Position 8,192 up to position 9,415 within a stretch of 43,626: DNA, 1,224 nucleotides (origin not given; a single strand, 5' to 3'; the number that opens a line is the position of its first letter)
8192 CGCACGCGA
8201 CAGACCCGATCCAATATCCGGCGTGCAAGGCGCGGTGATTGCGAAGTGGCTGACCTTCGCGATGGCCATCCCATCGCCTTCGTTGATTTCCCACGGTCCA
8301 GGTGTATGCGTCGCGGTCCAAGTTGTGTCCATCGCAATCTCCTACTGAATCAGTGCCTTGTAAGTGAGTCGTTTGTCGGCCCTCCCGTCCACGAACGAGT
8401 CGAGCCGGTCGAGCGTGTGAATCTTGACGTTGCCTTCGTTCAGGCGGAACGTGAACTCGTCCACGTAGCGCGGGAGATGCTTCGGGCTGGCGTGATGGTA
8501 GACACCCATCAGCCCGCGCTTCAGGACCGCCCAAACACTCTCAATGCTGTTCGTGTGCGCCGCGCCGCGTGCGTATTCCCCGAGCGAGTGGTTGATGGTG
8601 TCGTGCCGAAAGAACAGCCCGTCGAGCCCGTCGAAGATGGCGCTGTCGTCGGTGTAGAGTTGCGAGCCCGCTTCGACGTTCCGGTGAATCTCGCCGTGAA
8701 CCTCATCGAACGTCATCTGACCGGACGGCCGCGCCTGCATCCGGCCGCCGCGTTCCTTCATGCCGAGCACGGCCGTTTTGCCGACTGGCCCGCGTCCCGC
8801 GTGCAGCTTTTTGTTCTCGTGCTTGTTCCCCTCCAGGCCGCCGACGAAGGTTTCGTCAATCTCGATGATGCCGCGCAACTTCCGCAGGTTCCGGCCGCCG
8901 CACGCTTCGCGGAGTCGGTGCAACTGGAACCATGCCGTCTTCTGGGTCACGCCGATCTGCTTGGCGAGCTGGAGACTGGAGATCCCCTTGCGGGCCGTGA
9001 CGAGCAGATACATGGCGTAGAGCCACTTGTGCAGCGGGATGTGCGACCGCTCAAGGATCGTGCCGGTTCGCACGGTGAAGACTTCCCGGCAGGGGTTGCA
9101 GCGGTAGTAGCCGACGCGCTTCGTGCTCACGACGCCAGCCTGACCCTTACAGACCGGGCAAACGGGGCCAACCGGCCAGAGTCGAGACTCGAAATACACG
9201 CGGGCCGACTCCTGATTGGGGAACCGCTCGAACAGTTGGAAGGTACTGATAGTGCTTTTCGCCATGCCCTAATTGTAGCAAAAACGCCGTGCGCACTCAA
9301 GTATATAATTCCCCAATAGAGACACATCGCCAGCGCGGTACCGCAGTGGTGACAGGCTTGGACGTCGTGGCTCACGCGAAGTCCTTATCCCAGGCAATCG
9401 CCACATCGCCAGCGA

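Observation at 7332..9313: IS1595-family element inside the phage early operon, carrying three coupled cargo ORFs, with ends related to the 464-bp element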

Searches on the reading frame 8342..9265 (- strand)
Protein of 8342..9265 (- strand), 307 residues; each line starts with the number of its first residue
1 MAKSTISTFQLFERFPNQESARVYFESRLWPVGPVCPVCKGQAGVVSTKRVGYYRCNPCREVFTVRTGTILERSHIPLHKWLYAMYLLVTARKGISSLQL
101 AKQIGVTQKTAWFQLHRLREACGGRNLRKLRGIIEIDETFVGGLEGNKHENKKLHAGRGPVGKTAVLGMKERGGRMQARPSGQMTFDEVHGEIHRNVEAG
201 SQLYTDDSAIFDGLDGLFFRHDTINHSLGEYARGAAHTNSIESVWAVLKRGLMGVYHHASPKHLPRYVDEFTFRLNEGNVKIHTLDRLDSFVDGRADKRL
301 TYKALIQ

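Call 10: search_protein_families(library=pfam, proteins=[window:8342-9265:-], max_evalue=0.1)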
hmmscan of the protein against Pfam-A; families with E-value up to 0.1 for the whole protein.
window:8342-9265:- (307 aa): 3 families
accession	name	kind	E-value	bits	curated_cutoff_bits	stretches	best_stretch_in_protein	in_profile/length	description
PF12762.13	DDE_Tnp_IS1595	-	5.4e-39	134.1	27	1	129-276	1-153/153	ISXO2-like transposase domain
PF12760.12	Zn_ribbon_IS1595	-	1.8e-09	37.8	25.4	1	16-60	1-44/46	Transposase zinc-ribbon domain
PF08279.18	HTH_11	-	0.0052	17.1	25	1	83-121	4-42/55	HTH domain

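Call 12: search_dna_similar(query=window:8342-9265:-, collection=phages, mode=protein, max_rows=20)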
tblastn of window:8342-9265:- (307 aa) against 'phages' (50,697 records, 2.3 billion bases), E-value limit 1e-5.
Records with a match: 3; places in all: 3; records where one place covers at least 80% of the query: 2.
Best place of each record, by identity: <60% 3.
By first word of the organism name: Bacteriophage 3.
By host as written in the record: - 3.
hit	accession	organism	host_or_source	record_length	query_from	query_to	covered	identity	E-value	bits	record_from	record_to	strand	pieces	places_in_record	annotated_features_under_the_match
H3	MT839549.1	Bacteriophage sp.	human fecal samples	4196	11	305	96%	37.2%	2e-52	190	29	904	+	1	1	record has no annotation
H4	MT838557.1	Bacteriophage sp.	human fecal samples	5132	1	289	94%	36.8%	5e-49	180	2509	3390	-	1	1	record has no annotation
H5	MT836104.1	Bacteriophage sp.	human fecal samples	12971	14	111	32%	34.7%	3e-8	61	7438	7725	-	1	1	record has no annotation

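Call 13: find_homologous_proteins(query=window:8342-9265:-, max_evalue=1e-20)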
Query window:8342-9265:- (307 aa): 7980 proteins with E <= 1e-20 among 8000 candidates; the best 120 are listed.
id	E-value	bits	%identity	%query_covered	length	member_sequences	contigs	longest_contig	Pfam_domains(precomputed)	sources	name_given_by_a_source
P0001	2.1e-189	646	91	100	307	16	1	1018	PF12760.13,PF12762.14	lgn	-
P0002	3.0e-186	636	89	100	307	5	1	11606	PF12760.13,PF12762.14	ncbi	-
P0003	1.5e-180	617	86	100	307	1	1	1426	PF12760.13,PF12762.14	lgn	-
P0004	2.3e-180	617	86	100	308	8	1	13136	PF12760.13,PF12762.14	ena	-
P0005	3.2e-180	616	87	100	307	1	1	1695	PF12760.13,PF12762.14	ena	-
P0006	2.0e-176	604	84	100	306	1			PF12760.13,PF12762.14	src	-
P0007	2.4e-176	604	83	100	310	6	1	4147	PF12760.13,PF12762.14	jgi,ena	-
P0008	1.9e-175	601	84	100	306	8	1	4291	PF12760.13,PF12762.14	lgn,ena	-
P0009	1.8e-173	594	83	100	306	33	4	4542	PF12760.13,PF12762.14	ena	-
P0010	1.5e-172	591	84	99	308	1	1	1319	PF12760.13,PF12762.14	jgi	-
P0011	2.9e-171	587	82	100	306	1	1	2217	PF12760.13,PF12762.14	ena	-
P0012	3.3e-171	587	82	100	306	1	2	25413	PF12760.13,PF12762.14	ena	-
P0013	1.9e-170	584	81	100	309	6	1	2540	PF12760.13,PF12762.14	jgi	-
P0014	1.1e-169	582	81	100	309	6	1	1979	PF12760.13,PF12762.14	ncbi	-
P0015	1.5e-169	581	80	100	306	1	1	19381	PF12760.13,PF12762.14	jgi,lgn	jgi:transposase-like protein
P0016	1.2e-168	578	81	100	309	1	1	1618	PF12760.13,PF12762.14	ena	-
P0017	2.8e-168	577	82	100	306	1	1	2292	PF12760.13,PF12762.14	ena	-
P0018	3.2e-168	577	83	99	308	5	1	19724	PF12760.13,PF12762.14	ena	-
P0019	5.3e-168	576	80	100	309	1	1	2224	PF12760.13,PF12762.14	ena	-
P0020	8.8e-168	575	81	100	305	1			PF12760.13,PF12762.14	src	-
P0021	9.0e-165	566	80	100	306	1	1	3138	PF12760.13,PF12762.14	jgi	jgi:transposase-like protein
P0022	2.1e-149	515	72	100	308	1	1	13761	PF12760.13,PF12762.14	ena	-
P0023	6.1e-149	514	72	100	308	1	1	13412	PF12760.13,PF12762.14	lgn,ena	-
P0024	1.3e-147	509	72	100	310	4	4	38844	PF12760.13,PF12762.14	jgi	jgi:transposase-like protein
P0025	1.3e-147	509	73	100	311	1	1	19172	PF12760.13,PF12762.14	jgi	jgi:transposase-like protein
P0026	1.5e-147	509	72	100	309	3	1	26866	PF12760.13,PF12762.14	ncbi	-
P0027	3.6e-147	508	71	99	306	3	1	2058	PF12760.13,PF12762.14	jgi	jgi:transposase-like protein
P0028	1.0e-146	506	72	100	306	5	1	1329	PF12760.13,PF12762.14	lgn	-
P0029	1.2e-146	506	72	100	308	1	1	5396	PF12760.13,PF12762.14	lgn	-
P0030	5.1e-146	504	73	100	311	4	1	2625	PF12760.13,PF12762.14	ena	-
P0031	1.5e-145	502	72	100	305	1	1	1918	PF12760.13,PF12762.14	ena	-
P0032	2.7e-145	502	71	100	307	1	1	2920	PF12760.13,PF12762.14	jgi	jgi:transposase-like protein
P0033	7.2e-145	500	70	99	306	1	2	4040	PF12760.13,PF12762.14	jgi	jgi:transposase-like protein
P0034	7.6e-145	500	72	100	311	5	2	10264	PF12760.13,PF12762.14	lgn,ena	-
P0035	8.5e-145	500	70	99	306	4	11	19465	PF12760.13,PF12762.14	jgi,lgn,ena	jgi:transposase-like protein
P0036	9.3e-145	500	70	99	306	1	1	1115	PF12760.13,PF12762.14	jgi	jgi:transposase-like protein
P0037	1.5e-144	499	71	100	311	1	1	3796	PF12760.13,PF12762.14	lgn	-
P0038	1.9e-144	499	69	100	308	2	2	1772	PF12760.13,PF12762.14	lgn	-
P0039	2.0e-144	499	72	100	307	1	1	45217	PF12760.13,PF12762.14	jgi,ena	-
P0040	2.7e-144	498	72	100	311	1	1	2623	PF12760.13,PF12762.14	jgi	jgi:transposase-like protein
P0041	2.8e-144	498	72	99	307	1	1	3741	PF12760.13,PF12762.14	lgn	-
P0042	2.9e-144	498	70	100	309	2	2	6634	PF12760.13,PF12762.14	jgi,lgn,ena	-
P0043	2.9e-144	498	71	100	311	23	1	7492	PF12760.13,PF12762.14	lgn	-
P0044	3.0e-144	498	70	100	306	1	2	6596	PF12760.13,PF12762.14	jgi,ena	jgi:transposase-like protein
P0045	4.5e-144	498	72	98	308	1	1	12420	PF12760.13,PF12762.14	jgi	jgi:transposase-like protein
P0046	4.7e-144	497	71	100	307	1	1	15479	PF12760.13,PF12762.14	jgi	jgi:transposase-like protein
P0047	4.8e-144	497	71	99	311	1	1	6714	PF12760.13,PF12762.14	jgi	-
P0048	5.5e-144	497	72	100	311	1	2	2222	PF12760.13,PF12762.14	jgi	-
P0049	9.4e-144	496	72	100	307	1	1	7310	PF12760.13,PF12762.14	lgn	-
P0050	1.0e-143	496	72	100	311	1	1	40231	PF12760.13,PF12762.14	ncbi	-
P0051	1.1e-143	496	72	100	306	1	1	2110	PF12760.13,PF12762.14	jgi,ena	-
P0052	1.2e-143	496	70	99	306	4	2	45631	PF12760.13,PF12762.14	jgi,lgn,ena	jgi:transposase-like protein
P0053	1.2e-143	496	70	100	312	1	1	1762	PF12760.13,PF12762.14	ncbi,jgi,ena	jgi:transposase-like protein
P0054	1.4e-143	496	72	99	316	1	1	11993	PF12760.13,PF12762.14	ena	-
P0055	1.7e-143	496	69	100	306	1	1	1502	PF12760.13,PF12762.14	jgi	jgi:transposase-like protein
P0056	1.8e-143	496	71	100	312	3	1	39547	PF12760.13,PF12762.14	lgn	-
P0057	2.0e-143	495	71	100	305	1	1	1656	PF12760.13,PF12762.14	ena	-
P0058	2.0e-143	495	71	99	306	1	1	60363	PF12760.13,PF12762.14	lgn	-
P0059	2.4e-143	495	72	99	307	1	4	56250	PF12760.13,PF12762.14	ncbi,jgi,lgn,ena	jgi:transposase-like protein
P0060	3.1e-143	495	69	99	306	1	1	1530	PF12760.13,PF12762.14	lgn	-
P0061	3.3e-143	495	70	99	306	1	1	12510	PF12760.13,PF12762.14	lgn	-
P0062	3.5e-143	495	72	100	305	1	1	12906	PF12760.13,PF12762.14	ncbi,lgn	-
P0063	3.8e-143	494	71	100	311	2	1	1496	PF12760.13,PF12762.14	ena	-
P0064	4.0e-143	494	70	100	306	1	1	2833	PF12760.13,PF12762.14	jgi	jgi:transposase-like protein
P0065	4.3e-143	494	70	99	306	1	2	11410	PF12760.13,PF12762.14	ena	-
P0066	4.4e-143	494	70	100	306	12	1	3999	PF12760.13,PF12762.14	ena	-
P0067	4.6e-143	494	70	99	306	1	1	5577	PF12760.13,PF12762.14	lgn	-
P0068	4.7e-143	494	70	99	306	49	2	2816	PF12760.13,PF12762.14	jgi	jgi:transposase-like protein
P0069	5.9e-143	494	69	100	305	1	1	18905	PF12760.13,PF12762.14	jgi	jgi:transposase-like protein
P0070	6.0e-143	494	71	100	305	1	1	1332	PF12760.13,PF12762.14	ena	-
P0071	6.5e-143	494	70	100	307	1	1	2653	PF12760.13,PF12762.14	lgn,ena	-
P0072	6.7e-143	494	70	99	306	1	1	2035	PF12760.13,PF12762.14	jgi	jgi:transposase-like protein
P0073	8.2e-143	493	71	100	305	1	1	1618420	PF12760.13,PF12762.14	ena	-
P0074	8.5e-143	493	71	100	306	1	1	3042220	PF12760.13,PF12762.14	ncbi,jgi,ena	jgi:transposase-like protein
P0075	9.5e-143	493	69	99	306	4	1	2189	PF12760.13,PF12762.14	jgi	-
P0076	9.7e-143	493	72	100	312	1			PF12760.13,PF12762.14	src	-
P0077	9.9e-143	493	71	100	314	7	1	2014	PF12760.13,PF12762.14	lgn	-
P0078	1.2e-142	493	69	99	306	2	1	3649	PF12760.13,PF12762.14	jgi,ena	-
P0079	1.3e-142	493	71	100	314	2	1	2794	PF12760.13,PF12762.14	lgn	-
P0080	1.4e-142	493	70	100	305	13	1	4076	PF12760.13,PF12762.14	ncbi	ncbi:MAG: IS1595 family transposase [Methylocella sp.]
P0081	1.7e-142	492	71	100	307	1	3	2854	PF12760.13,PF12762.14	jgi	jgi:transposase-like protein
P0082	2.0e-142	492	71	99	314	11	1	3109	PF12760.13,PF12762.14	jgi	jgi:transposase-like protein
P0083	2.1e-142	492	72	100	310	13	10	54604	PF12760.13,PF12762.14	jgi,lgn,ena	jgi:transposase-like protein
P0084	2.3e-142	492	71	99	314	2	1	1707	PF12760.13,PF12762.14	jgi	jgi:transposase-like protein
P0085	2.4e-142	492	71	100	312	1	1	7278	PF12760.13,PF12762.14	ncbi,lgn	-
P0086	3.2e-142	491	68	100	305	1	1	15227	PF12760.13,PF12762.14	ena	-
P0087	3.2e-142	491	71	100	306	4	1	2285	PF12760.13,PF12762.14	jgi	jgi:transposase-like protein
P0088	3.2e-142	491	69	99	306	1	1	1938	PF12760.13,PF12762.14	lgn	-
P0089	3.6e-142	491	69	100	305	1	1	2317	PF12760.13,PF12762.14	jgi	jgi:transposase-like protein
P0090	3.7e-142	491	71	99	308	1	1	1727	PF12760.13,PF12762.14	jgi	jgi:transposase-like protein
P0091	3.8e-142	491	71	99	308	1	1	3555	PF12760.13,PF12762.14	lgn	-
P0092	4.1e-142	491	71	100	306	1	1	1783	PF12760.13,PF12762.14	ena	-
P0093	4.3e-142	491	70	99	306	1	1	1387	PF12760.13,PF12762.14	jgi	jgi:transposase-like protein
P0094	4.5e-142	491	71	99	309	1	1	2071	PF12760.13,PF12762.14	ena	-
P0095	4.8e-142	491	69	100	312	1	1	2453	PF12760.13,PF12762.14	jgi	jgi:transposase-like protein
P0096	4.8e-142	491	71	99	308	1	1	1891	PF12760.13,PF12762.14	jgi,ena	-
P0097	5.5e-142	491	69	100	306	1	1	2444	PF12760.13,PF12762.14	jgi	jgi:transposase-like protein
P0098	6.1e-142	491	68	100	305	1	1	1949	PF12760.13,PF12762.14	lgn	-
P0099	6.2e-142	490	70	99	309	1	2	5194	PF12760.13,PF12762.14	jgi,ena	-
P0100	6.4e-142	490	69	100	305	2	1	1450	PF12760.13,PF12762.14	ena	-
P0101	6.5e-142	490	71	100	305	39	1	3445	PF12760.13,PF12762.14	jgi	jgi:transposase-like protein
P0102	7.0e-142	490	72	100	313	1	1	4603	PF12760.13,PF12762.14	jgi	jgi:transposase-like protein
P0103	7.2e-142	490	72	99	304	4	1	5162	PF12760.13,PF12762.14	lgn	-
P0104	7.6e-142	490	71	99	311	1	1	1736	PF12760.13,PF12762.14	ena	-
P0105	7.8e-142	490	69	100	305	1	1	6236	PF12760.13,PF12762.14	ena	-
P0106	8.2e-142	490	68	100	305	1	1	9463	PF12760.13,PF12762.14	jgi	jgi:transposase-like protein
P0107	8.3e-142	490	71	100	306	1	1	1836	PF12760.13,PF12762.14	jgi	-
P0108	9.0e-142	490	69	100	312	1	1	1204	PF12760.13,PF12762.14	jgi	jgi:transposase-like protein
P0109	9.6e-142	490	69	100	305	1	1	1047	PF12760.13,PF12762.14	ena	-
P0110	9.8e-142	490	68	99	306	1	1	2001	PF12760.13,PF12762.14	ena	-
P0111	1.0e-141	490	71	99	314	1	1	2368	PF12760.13,PF12762.14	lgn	-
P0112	1.1e-141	490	72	100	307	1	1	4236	PF12760.13,PF12762.14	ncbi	-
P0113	1.3e-141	489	71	100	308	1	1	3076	PF12760.13,PF12762.14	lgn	-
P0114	1.5e-141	489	71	99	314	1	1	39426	PF12760.13,PF12762.14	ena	-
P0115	2.0e-141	489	72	100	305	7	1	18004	PF12760.13,PF12762.14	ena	-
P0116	2.0e-141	489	71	99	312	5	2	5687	PF12760.13,PF12762.14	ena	-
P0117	2.0e-141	489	69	100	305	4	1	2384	PF12760.13,PF12762.14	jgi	jgi:transposase-like protein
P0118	2.2e-141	489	70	100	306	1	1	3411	PF12760.13,PF12762.14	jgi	jgi:transposase-like protein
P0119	2.2e-141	489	69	100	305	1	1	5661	PF12760.13,PF12762.14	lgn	-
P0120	2.3e-141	489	71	100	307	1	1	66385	PF12760.13,PF12762.14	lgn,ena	-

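Call 14: find_encoding_contigs(protein=P0002, flank=6000, max_places=3)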
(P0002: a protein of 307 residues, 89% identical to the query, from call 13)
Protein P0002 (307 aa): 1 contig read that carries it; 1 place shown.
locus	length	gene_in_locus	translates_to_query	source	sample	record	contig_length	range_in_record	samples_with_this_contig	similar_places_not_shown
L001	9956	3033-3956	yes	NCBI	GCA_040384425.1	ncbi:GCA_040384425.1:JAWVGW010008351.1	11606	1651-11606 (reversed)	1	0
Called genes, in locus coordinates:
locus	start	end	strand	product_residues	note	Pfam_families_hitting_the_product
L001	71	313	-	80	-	PF12728:HTH_17 (weak), PF00376:MerR (weak)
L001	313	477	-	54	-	-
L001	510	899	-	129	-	-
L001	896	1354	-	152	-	-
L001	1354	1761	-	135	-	-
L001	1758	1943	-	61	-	-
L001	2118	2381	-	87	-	-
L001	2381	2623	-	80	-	-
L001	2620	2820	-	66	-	-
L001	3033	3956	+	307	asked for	PF12760:Zn_ribbon_IS1595, PF12762:DDE_Tnp_IS1595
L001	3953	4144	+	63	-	-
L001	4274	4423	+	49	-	-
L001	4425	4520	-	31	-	-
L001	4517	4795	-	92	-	-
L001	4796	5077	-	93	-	-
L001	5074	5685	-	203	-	-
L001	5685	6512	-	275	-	PF07120:DUF1376 (weak)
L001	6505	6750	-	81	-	-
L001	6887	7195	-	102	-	-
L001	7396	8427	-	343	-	PF00145:DNA_methylase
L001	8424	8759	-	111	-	-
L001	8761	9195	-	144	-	-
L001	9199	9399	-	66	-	-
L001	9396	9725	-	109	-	-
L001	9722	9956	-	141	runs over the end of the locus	-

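Call 15: find_encoding_contigs(protein=P0004, flank=6000, max_places=3)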
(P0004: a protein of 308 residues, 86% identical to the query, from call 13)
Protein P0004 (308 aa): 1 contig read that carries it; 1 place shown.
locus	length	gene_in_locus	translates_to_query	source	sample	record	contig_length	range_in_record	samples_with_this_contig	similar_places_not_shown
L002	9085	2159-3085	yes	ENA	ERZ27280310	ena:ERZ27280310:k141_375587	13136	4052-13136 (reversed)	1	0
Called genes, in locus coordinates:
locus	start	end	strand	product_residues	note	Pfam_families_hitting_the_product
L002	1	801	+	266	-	?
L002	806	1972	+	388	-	PF02684:LpxB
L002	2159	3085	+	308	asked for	PF12760:Zn_ribbon_IS1595, PF12762:DDE_Tnp_IS1595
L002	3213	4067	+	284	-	PF01507:PAPS_reduct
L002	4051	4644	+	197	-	-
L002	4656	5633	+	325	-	PF00413:Peptidase_M10, PF13620:CarboxypepD_reg (weak)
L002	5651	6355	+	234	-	-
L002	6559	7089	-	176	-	-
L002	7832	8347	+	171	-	PF13924:Lipocalin_5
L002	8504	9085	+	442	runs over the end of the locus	PF00144:Beta-lactamase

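Call 16: find_encoding_contigs(protein=P0012, flank=6000, max_places=3)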
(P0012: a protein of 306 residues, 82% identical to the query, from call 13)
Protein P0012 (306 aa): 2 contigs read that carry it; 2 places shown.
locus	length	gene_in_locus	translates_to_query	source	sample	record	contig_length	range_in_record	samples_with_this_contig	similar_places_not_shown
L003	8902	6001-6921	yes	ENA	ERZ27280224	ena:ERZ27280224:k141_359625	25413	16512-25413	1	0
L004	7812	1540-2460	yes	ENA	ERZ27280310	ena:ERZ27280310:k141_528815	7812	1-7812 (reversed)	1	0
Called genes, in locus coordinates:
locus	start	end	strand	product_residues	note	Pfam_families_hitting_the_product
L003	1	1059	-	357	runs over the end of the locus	-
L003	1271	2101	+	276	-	PF04116:FA_hydroxylase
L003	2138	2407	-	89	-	-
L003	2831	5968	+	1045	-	PF11949:DUF3466 (faint), PF18884:TSP3_bac (weak), PF17164:DUF5122 (weak)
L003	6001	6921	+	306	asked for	PF12760:Zn_ribbon_IS1595, PF12762:DDE_Tnp_IS1595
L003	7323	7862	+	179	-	-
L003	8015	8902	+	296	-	?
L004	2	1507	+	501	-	?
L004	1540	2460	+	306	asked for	PF12760:Zn_ribbon_IS1595, PF12762:DDE_Tnp_IS1595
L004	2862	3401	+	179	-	-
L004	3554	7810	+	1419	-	?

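Call 21: search_protein_families(library=phrogs, proteins=[L001:3953-4144:+, L003:7323-7862:+], max_evalue=0.01)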
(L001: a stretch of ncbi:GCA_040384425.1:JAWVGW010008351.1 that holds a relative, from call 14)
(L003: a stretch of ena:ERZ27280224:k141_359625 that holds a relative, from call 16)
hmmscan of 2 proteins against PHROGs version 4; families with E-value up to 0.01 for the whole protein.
L001:3953-4144:+ (63 aa): 0 families

L003:7323-7862:+ (179 aa): 1 family
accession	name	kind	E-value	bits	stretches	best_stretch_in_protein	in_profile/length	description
phrog_424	-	moron, auxiliary metabolic gene and host takeover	9.6e-21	75.3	1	3-179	246-412/460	phosphoadenosine phosphosulfate reductase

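Call 22: find_related_loci(query=window:8342-9265:-, collection=viral_contigs, flank=6000)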
Query window:8342-9265:- (307 aa) in viral_contigs; peptide patterns used: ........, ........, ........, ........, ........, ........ (x = any residue, [..] = any of these).
159 stretches matched a pattern; 157 encode a relative of the query (tblastn E <= 1e-3); the best 80 are kept; 80 distinct loci.
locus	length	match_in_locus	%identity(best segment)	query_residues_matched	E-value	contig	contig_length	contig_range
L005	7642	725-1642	88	1-307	0e+0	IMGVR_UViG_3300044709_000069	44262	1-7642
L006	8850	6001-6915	86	1-306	0e+0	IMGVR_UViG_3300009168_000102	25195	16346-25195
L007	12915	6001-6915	83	1-306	4e-176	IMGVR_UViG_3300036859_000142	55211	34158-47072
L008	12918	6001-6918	81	1-307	4e-173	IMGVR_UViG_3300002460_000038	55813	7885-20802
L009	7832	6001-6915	69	1-305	2e-143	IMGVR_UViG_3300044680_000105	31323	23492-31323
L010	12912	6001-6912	68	1-305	1e-142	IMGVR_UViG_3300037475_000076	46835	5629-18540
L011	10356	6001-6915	69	1-305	2e-142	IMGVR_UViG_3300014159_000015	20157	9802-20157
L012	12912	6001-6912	67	1-305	4e-142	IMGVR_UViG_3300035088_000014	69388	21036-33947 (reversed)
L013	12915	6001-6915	68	1-305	3e-142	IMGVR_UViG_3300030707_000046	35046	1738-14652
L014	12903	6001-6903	70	5-306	3e-141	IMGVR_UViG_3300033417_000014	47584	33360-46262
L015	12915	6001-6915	69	1-305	2e-141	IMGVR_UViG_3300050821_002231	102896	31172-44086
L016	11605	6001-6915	67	1-307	5e-141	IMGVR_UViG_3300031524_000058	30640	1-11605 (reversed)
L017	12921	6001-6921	68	1-305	8e-141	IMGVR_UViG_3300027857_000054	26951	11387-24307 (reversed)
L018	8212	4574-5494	68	1-305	8e-141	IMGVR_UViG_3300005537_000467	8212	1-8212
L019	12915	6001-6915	66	1-307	1e-140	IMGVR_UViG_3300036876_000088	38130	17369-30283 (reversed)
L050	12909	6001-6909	67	1-305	2e-135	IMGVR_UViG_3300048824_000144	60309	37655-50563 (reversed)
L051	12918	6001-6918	66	1-305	2e-135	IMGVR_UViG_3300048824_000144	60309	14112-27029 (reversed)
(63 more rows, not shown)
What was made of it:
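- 157 viral contigs carry relatives (call 22). Some phage contigs hold two copies (L050 and L051 are on one contig, call 22).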

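Call 43: find_related_loci(query=window:8342-9265:-, collection=genome_contigs, flank=4000)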
Query window:8342-9265:- (307 aa) in genome_contigs; peptide patterns used: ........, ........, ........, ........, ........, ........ (x = any residue, [..] = any of these).
215 stretches matched a pattern; 165 encode a relative of the query (tblastn E <= 1e-3); the best 80 are kept; 80 distinct loci.
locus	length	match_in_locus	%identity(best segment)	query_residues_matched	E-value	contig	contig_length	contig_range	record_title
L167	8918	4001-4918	71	1-307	1e-147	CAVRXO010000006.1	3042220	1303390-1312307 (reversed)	MAG: uncultured Alphaproteobacteria bacterium isolate MFD06092.bin.2.193 genome assembly, contig: contig_3606, whole gen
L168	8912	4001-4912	68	1-305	2e-146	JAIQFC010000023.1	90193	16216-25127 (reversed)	MAG: Terriglobia bacterium isolate SRVP_7 SR-VP_26_10_2019_B_40cm_scaffold_291, whole genome shotgun sequence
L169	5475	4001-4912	70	1-305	1e-145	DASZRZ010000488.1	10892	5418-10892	MAG TPA_asm: Terriglobales bacterium isolate SMAG_U6037 k141_879879, whole genome shotgun sequence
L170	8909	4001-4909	68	1-305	6e-142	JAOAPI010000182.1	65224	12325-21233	MAG: Candidatus Sulfotelmatobacter sp. isolate RYN_10 scaffold_2461458, whole genome shotgun sequence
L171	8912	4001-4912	67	1-305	3e-141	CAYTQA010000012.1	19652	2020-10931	MAG TPA_asm: uncultured Terriglobales bacterium isolate SRP272529_co1_23 genome assembly, contig: NODE_4555_length_19652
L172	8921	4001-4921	66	1-307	3e-139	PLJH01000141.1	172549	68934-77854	MAG: Alphaproteobacteria bacterium isolate palsa_895 73.20110800_P1S.8_contig_194, whole genome shotgun sequence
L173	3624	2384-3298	66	1-307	2e-143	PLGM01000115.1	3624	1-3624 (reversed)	MAG: Acidobacteriaceae bacterium isolate bog_218 73.20110800_S3D.19_contig_9672, whole genome shotgun sequence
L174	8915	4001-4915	67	1-307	4e-139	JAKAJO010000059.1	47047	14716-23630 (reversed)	MAG: Acidobacteria bacterium isolate WY4.bin103 NODE_843_length_47047_cov_2.392967, whole genome shotgun sequence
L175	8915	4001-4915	69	1-307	2e-138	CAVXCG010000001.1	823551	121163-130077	MAG: uncultured Alphaproteobacteria bacterium isolate MFD03399.bin.1.31 genome assembly, contig: contig_12583, whole gen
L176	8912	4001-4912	67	1-306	8e-138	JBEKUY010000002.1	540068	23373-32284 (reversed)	MAG: Candidatus Acidiferrales bacterium isolate SPRUCE 592 SPRUCE_592_2, whole genome shotgun sequence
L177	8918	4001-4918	67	1-305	1e-137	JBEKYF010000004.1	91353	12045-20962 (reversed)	MAG: Terriglobales bacterium isolate SPRUCE 669 SPRUCE_669_4, whole genome shotgun sequence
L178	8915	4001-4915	65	1-307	9e-138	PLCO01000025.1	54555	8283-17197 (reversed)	MAG: Acidobacteriaceae bacterium isolate palsa_249 73.20111000_P3D.47_contig_7500, whole genome shotgun sequence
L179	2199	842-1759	67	1-305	8e-147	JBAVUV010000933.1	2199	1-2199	MAG: Candidatus Sulfotelmatobacter sp. isolate MFD02578_ilm_asm_bin9 k127_248381, whole genome shotgun sequence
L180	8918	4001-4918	65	1-307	3e-137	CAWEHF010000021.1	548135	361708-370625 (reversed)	MAG: uncultured Acidobacteriaceae bacterium isolate MFD03044.bin.1.112 genome assembly, contig: contig_33884, whole geno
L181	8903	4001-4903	66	5-307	5e-137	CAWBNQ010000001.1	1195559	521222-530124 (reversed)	MAG: Nitrospirota bacterium isolate MFD01299.bin.1.15 genome assembly, contig: contig_15494, whole genome shotgun sequen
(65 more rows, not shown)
